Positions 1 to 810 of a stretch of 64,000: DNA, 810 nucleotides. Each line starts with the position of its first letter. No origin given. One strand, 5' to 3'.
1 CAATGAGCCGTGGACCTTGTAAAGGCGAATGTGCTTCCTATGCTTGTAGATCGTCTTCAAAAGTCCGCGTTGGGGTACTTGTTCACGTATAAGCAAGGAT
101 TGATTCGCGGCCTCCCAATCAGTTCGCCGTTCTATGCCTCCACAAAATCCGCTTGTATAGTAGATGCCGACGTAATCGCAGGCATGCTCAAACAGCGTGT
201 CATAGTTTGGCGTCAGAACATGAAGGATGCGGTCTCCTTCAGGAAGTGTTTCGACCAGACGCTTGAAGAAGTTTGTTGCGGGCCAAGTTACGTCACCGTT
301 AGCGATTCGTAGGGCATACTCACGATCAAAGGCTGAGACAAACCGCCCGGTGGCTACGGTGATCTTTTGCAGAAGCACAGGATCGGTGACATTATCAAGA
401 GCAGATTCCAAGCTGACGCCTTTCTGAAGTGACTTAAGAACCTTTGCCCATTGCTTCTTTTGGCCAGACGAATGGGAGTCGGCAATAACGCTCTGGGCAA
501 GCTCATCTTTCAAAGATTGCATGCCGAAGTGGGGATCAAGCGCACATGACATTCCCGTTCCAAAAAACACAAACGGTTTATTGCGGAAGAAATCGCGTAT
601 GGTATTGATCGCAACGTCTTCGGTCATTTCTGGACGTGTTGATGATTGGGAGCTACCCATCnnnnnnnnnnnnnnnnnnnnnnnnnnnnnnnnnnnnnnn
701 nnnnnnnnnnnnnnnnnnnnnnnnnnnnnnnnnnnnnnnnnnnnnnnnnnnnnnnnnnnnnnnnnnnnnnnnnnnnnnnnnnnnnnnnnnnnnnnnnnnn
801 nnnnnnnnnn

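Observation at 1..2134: Translationally coupled RmuC + SIR2_2-like gene pair: candidate NAD+-depleting abortive-infection module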

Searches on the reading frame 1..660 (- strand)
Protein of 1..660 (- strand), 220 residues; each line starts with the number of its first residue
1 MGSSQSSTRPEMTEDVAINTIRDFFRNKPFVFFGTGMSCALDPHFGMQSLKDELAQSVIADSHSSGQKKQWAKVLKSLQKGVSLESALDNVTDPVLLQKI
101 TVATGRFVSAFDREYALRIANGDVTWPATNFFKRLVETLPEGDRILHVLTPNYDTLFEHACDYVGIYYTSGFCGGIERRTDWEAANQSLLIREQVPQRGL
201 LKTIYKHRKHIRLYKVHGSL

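Call 5: search_protein_families(library=pfam, proteins=[window:1-660:-], max_evalue=0.01)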
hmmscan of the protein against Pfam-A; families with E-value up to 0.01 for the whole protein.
window:1-660:- (220 aa): 1 family
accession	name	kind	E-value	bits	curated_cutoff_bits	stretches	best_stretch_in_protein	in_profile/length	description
PF13289.12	SIR2_2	-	0.00021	21.9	24.5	0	147-220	2-50/141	SIR2-like domain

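Call 6: search_protein_families(library=padloc, proteins=[window:1-660:-], max_evalue=0.01)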
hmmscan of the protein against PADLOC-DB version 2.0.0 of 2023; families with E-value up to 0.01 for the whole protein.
window:1-660:- (220 aa): 20 families
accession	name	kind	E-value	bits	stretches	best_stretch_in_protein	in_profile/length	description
PDLC04086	SIR2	-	7.7e-71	237.3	1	11-220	2-211/361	-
PDLC04087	SIR2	-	1.2e-34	117.7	1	15-220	5-194/343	-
PDLC04082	SIR2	-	3.7e-30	103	1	13-220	2-200/345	-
PDLC04095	SIR2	-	3.6e-24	83.7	1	121-220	2-101/251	-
PDLC04074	SIR2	-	1.5e-19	68.3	1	27-220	27-205/357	-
PDLC04083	SIR2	-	1.7e-19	67.9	1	20-220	8-205/371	-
PDLC04091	SIR2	-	2.1e-13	48.3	1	31-220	20-200/345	-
PDLC04084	SIR2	-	1.5e-11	42.2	1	130-220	165-250/414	-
PDLC04081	SIR2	-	2.7e-11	41.3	1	50-220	35-206/345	-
PDLC04093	SIR2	-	1.2e-09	35.6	1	30-220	26-212/395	-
PDLC04085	SIR2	-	2.3e-08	31.3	1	121-220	176-270/463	-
PDLC04096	SIR2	-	9.8e-08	29.8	1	140-220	17-82/230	-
PDLC04090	SIR2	-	1.6e-07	28.8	1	128-189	173-233/426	-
PDLC04092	SIR2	-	4.3e-07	27.6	1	16-174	7-147/318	-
PDLC04079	SIR2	-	1.9e-05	21.4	1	131-178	172-218/430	-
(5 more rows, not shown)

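Call 8: search_protein_families(library=ncbifam, proteins=[window:1-660:-], max_evalue=0.01)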
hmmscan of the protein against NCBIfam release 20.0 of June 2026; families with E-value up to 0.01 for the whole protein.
window:1-660:- (220 aa): 1 family
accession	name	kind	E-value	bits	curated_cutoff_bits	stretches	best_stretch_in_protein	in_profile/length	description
NF042942.1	SIR2_antiphage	equivalog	0.0065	15.5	500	1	130-220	144-228/392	SIR2 family anti-phage-associated protein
